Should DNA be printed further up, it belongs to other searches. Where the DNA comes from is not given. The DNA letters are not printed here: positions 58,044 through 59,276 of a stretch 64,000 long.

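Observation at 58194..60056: Two-gene candidate abortive-infection module: AbiTii-like sensor with membrane-active tail plus DUF4145/HEPN-like partner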

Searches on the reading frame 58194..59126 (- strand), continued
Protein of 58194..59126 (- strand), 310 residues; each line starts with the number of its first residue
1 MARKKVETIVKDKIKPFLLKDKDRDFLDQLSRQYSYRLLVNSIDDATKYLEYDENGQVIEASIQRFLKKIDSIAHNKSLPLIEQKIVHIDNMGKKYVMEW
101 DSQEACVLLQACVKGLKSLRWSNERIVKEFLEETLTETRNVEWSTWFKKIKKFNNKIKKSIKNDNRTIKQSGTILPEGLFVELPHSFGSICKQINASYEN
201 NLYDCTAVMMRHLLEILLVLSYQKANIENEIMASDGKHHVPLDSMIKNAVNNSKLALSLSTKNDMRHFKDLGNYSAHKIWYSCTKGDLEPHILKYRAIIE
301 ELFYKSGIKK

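Call 30: search_protein_families(library=pfam, alignment_id=A3, max_evalue=0.00001)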
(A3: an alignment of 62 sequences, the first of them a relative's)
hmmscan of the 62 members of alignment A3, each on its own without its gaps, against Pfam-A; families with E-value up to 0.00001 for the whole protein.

A. member 1, L009:4444-4896:+ (151 aa): 1 family
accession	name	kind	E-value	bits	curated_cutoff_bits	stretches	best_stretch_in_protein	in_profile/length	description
PF01555.25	N6_N4_Mtase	-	6.7e-33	114.9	26.7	1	3-118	90-220/221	DNA methylase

B. families by the number of members that match (of 62 scanned): 39 families (the first 25 are shown)
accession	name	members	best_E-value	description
PF01420.25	Methylase_S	5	6.5e-42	Type I restriction modification DNA specificity domain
PF02384.22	N6_Mtase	4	1.1e-61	N-6 DNA Methylase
PF01555.25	N6_N4_Mtase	4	6e-52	DNA methylase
PF07669.17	Eco57I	4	2.5e-11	Eco57I restriction-modification methylase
PF04851.21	ResIII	3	1.3e-21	Type III restriction enzyme, res subunit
PF07603.17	Lcl_C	2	2.1e-34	Lcl C-terminal domain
PF01327.26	Pep_deformylase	2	5.1e-30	Polypeptide deformylase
PF13588.12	HSDR_N_2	2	1.6e-25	Type I restriction enzyme R protein N terminus (HSDR_N)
PF13302.13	Acetyltransf_3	2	1.2e-24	Acetyltransferase (GNAT) domain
PF12161.14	HsdM_N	2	3.7e-15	HsdM N-terminal domain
PF01170.24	UPF0020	2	7.5e-13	RMKL-like, methyltransferase domain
PF00579.31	tRNA-synt_1b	1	9.6e-78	tRNA synthetases class I (W and Y)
PF01434.24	Peptidase_M41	1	2.6e-66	Peptidase family M41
PF00145.23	DNA_methylase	1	5.4e-61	C-5 cytosine-specific DNA methylase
PF18864.6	AbiTii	1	2.8e-43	AbiTii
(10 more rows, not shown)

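Call 31: search_protein_families(library=pfam, alignment_id=A4, max_evalue=0.00001)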
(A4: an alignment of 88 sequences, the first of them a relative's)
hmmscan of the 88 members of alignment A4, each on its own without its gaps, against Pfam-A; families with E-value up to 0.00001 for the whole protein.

A. member 1, L031:2-538:- (179 aa): 1 family
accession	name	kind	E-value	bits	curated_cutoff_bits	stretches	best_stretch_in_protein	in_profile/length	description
PF13358.12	DDE_3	-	1.2e-14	54.8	28.6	1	101-173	2-73/146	DDE superfamily endonuclease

B. families by the number of members that match (of 88 scanned): 46 families (the first 25 are shown)
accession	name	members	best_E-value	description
PF12773.13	DZR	3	3e-07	Double zinc ribbon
PF04851.21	ResIII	2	2.6e-41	Type III restriction enzyme, res subunit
PF00271.37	Helicase_C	2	4.9e-19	Helicase conserved C-terminal domain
PF00270.35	DEAD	2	4.8e-08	DEAD/DEAH box helicase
PF02446.23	Glyco_hydro_77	1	3.4e-180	4-alpha-glucanotransferase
PF11907.13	DUF3427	1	2.5e-87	Domain of unknown function (DUF3427)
PF18135.7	Type_ISP_C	1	2.2e-80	Type ISP C-terminal specificity domain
PF00118.29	Cpn60_TCP1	1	5e-78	TCP-1/cpn60 chaperonin family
PF16490.10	Oxidoreduct_C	1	4.1e-57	Putative oxidoreductase C terminal domain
PF11896.14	GlgE_dom_N_S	1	2.1e-54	Alpha-1,4-glucan:maltose-1-phosphate maltosyltransferase, domain N/S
PF05960.17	DUF885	1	7.6e-47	Bacterial protein of unknown function (DUF885)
PF01145.31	Band_7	1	2.7e-40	SPFH domain / Band 7 family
PF05128.17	DUF697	1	7.1e-35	Domain of unknown function (DUF697)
PF00254.34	FKBP_C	1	4.3e-31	FKBP-type peptidyl-prolyl cis-trans isomerase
PF21702.3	GLGE_C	1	5.6e-30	GLGE, C-terminal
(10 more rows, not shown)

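Call 33: find_encoding_contigs(protein=P0002, flank=5000, max_places=3)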
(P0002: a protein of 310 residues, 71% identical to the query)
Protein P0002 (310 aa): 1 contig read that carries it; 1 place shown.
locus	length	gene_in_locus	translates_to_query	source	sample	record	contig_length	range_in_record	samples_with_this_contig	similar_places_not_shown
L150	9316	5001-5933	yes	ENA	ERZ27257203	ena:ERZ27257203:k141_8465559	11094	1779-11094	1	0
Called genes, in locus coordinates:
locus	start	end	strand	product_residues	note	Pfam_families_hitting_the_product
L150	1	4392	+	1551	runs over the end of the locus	PF00580:UvrD-helicase (faint), PF13086:AAA_11, PF13245:AAA_19 (weak), PF13604:AAA_30 (weak), PF13086:AAA_11 (weak), PF13087:AAA_12, PF04480:DUF559 (weak), PF18741:MTES_1575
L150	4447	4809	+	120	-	PF08238:Sel1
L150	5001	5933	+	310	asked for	-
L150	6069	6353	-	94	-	PF04221:RelB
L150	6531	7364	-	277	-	PF13310:Virulence_RhuM, PF13091:PLDc_2 (weak)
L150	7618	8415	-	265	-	PF04072:LCM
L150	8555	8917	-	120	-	PF12669:FeoB_associated, PF00403:HMA (weak)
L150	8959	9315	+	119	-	?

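Call 57: search_protein_representatives(alignment_id=A1)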
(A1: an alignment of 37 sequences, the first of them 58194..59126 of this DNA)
Query: 37 sequences, 312 profile positions. Proteins with E-value up to 0.001 (for the whole library): 1323; up to 1e-10: 726; up to 1e-30: 135. The best 150 are listed.
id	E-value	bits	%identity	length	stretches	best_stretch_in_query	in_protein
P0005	8.3e-132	455.5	-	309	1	1-312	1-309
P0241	4.2e-106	371.1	-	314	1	10-310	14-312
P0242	2.8e-88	312.5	-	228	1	4-224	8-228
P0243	2.4e-83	296.3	-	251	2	171-311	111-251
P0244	2.4e-79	283.2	-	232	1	1-228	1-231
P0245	3.1e-79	282.8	-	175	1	138-312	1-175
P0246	2.7e-75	269.8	-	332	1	118-294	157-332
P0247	4.4e-74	265.9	-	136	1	177-311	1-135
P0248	1.0e-73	264.7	-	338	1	9-311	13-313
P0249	3.4e-73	263.0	-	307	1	7-311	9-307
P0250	3.0e-67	243.4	-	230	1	114-310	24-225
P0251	7.6e-66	238.8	-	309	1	12-305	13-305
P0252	7.8e-66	238.8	-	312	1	10-301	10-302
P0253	9.4e-64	231.9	-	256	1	162-311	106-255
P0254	1.6e-61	224.6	-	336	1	166-311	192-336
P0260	1.0e-49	185.8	-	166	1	1-163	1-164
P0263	2.6e-47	177.9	-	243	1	167-311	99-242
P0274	1.7e-42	162.1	-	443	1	166-312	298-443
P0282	1.2e-40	156.0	-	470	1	9-167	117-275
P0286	3.8e-39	151.1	-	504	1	6-180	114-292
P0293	4.0e-38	147.8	-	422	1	9-162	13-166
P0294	4.3e-38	147.7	-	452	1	162-312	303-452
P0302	3.3e-37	144.8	-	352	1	9-168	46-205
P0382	3.6e-30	121.6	-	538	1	10-161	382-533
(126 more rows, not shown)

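Call 60: search_protein_families(library=pfam, proteins=[P0254, P0246, P0274, P0294, P0282, P0286, P0293, P0302, P0382, P0263], max_evalue=0.01)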
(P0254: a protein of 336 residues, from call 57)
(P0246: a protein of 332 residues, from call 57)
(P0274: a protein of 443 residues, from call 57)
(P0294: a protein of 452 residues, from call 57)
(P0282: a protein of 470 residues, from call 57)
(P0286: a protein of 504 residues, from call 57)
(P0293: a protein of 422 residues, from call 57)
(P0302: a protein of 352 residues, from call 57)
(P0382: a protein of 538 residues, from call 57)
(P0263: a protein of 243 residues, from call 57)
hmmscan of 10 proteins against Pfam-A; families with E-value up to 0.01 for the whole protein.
P0254 (336 aa): 2 families
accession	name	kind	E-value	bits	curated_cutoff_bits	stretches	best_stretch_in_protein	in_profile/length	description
PF18864.6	AbiTii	-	6.9e-23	82.3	27.6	1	6-174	5-170/189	AbiTii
PF13643.11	DUF4145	-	0.00037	20.9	23.1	1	232-316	12-81/88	Domain of unknown function (DUF4145)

P0246 (332 aa): 3 families
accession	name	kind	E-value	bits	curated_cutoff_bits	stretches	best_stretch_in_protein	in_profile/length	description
PF19778.5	RE_endonuc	-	0.00016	21.9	23.4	1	44-117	2-79/108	Endonuclease domain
PF08722.17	Tn7_TnsA-like_N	-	0.00039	21.3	26.5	1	80-131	13-74/85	TnsA-like endonuclease N terminal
PF13643.11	DUF4145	-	0.0095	16.4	23.1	0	244-330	11-82/88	Domain of unknown function (DUF4145)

P0274 (443 aa): 1 family
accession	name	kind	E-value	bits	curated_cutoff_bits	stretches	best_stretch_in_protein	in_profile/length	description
PF16360.10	GTP-bdg_M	-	0.0079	17.2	29.5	0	242-295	6-59/79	GTP-binding GTPase Middle Region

P0294 (452 aa): 1 family
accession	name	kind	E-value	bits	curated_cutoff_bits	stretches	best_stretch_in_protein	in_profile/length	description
PF13643.11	DUF4145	-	0.0025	18.3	23.1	1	342-433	8-83/88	Domain of unknown function (DUF4145)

P0282 (470 aa): 3 families
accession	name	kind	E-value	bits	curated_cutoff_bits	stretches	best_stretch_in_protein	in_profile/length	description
PF01844.29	HNH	-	1.3e-13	51.3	21.4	1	23-67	1-46/47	HNH endonuclease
PF14279.12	HNH_5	-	9.3e-12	45.1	27.5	1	23-67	1-45/56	HNH endonuclease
PF13395.12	HNH_4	-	2.3e-05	24.7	22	1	23-67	1-50/54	HNH endonuclease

P0286 (504 aa): 4 families
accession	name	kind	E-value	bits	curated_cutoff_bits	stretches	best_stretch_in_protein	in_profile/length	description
PF01844.29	HNH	-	1.1e-12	48.3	21.4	1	23-67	1-46/47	HNH endonuclease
PF14279.12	HNH_5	-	7.8e-11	42.2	27.5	1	23-66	1-44/56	HNH endonuclease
PF13395.12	HNH_4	-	3.4e-06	27.4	22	1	23-67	1-50/54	HNH endonuclease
PF18741.7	MTES_1575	-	0.0023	18.4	38.2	1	444-500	38-93/96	REase_MTES_1575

P0293 (422 aa): 6 families
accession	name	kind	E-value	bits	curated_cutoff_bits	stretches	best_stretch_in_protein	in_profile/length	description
PF00069.31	Pkinase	-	1.1e-34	120.5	31.7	1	187-390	1-198/263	Protein kinase domain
PF07714.23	PK_Tyr_Ser-Thr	-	8.3e-25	88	23.1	1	188-402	2-219/258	Protein tyrosine and serine/threonine kinase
PF03109.22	ABC1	-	2.3e-07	30.7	22.9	1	267-341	145-222/244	ABC1 atypical kinase-like domain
PF17667.7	Pkinase_fungal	-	1.6e-05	24.3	24.1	1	274-343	276-349/387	Fungal protein kinase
PF01636.29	APH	-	0.0015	18.8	23.2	0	306-333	169-197/239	Phosphotransferase enzyme family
PF14531.12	Kinase-like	-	0.0051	16.5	25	0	290-369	149-223/289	Kinase-like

P0302 (352 aa): 0 families

P0382 (538 aa): 4 families
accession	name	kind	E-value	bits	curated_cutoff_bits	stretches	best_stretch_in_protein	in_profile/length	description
PF02540.23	NAD_synthase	-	5.1e-54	183.4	21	1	8-242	2-242/242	NAD synthase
PF07261.16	DnaB_2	-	4e-09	36.5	22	1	268-331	9-72/74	Replication initiation and membrane attachment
PF06508.19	QueC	-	0.00054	20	22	1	28-129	3-107/210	Queuosine biosynthesis protein QueC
PF03054.22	tRNA_Me_trans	-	0.006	16.7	20.6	0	27-85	3-73/202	tRNA methyl transferase HUP domain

P0263 (243 aa): 1 family
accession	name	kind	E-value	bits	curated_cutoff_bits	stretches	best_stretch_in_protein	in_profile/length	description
PF13643.11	DUF4145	-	0.00028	21.3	23.1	1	140-224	14-83/88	Domain of unknown function (DUF4145)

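Call 66: search_dna_similar(query=window:58194-59126:-, collection=plasmids, mode=protein, max_evalue=0.001, max_rows=20)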
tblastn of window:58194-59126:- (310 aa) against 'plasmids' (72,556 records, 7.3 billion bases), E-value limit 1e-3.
No match.

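Call 69: search_protein_families(library=padloc, proteins=[P0254, P0263, P0282], max_evalue=0.001)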
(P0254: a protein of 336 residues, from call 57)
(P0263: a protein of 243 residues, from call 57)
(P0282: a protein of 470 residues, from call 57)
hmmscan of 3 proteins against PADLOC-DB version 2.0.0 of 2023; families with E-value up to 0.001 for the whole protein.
P0254 (336 aa): 1 family
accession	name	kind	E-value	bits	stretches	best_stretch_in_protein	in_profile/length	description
PDLC02334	AbiTii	-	8.6e-24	82.9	1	6-175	5-167/185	AbiTii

P0263 (243 aa): 0 families

P0282 (470 aa): 4 families
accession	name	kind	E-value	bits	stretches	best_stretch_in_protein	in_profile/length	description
PDLC03478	REase_II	-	1.8e-05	22.5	1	7-67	96-160/219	Type II restriction enzyme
PDLC02859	DpdF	-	0.00028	17.5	1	15-64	2-51/545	DpdF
PDLC04248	PDC-M01B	-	0.00057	17.9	1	19-68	33-81/216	-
PDLC04264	PDC-M01B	-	0.00096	17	1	20-69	100-148/282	-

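Call 70: search_protein_families(library=phrogs, proteins=[window:58194-59126:-, P0260, P0282], max_evalue=0.01)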
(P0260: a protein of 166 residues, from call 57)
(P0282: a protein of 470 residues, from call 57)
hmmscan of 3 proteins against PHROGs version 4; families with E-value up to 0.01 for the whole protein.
window:58194-59126:- (310 aa): 1 family
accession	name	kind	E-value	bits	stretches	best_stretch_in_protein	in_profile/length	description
phrog_1305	-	DNA, RNA and nucleotide metabolism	0.0076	16.7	0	182-285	98-188/226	DNA binding protein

P0260 (166 aa): 1 family
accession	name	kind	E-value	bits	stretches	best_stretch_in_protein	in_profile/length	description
phrog_16986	-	unknown function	0.0029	18.2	1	6-115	114-217/248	-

P0282 (470 aa): 31 families (the best 25 are shown)
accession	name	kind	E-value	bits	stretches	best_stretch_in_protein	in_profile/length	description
phrog_16986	-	unknown function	2.1e-64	218.5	1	1-264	1-246/248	-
phrog_14314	-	DNA, RNA and nucleotide metabolism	2e-28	101.4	1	6-77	2-73/252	HNH endonuclease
phrog_2118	-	DNA, RNA and nucleotide metabolism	1.5e-16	61.8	1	3-89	159-239/301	HNH endonuclease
phrog_589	-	DNA, RNA and nucleotide metabolism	5.7e-16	59.8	1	9-67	80-140/179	HNH endonuclease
phrog_6050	-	DNA, RNA and nucleotide metabolism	1.3e-13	51.5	1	9-78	300-365/402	HNH endonuclease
phrog_2214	-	DNA, RNA and nucleotide metabolism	2.7e-13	50.8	1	8-88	181-258/429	HNH endonuclease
phrog_144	-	DNA, RNA and nucleotide metabolism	3.1e-13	50.7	1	9-104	73-161/175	HNH endonuclease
phrog_1271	-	DNA, RNA and nucleotide metabolism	8.3e-13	49.4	1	13-89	262-338/361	HNH endonuclease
phrog_16726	-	DNA, RNA and nucleotide metabolism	1.7e-12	48.7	1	8-70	81-145/308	HNH endonuclease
phrog_7785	-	DNA, RNA and nucleotide metabolism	4.3e-12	47.2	1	13-68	63-114/147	HNH endonuclease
phrog_5718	-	DNA, RNA and nucleotide metabolism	1.3e-11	45.2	1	9-98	117-204/394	HNH endonuclease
phrog_8660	-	DNA, RNA and nucleotide metabolism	2e-11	45.3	1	7-68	111-179/196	HNH endonuclease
phrog_333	-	DNA, RNA and nucleotide metabolism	7.8e-10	40.1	1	9-64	22-77/138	HNH endonuclease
phrog_338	-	DNA, RNA and nucleotide metabolism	8e-10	39.6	1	12-80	198-274/340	HNH endonuclease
phrog_1035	-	DNA, RNA and nucleotide metabolism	7e-09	36.9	1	12-130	150-264/271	endonuclease VII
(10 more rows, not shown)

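Call 72: search_dna_similar(query=window:58194-59126:-, collection=phages, mode=protein, max_evalue=0.001, max_rows=15)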
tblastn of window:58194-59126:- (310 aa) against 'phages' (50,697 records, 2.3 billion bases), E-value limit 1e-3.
No match.
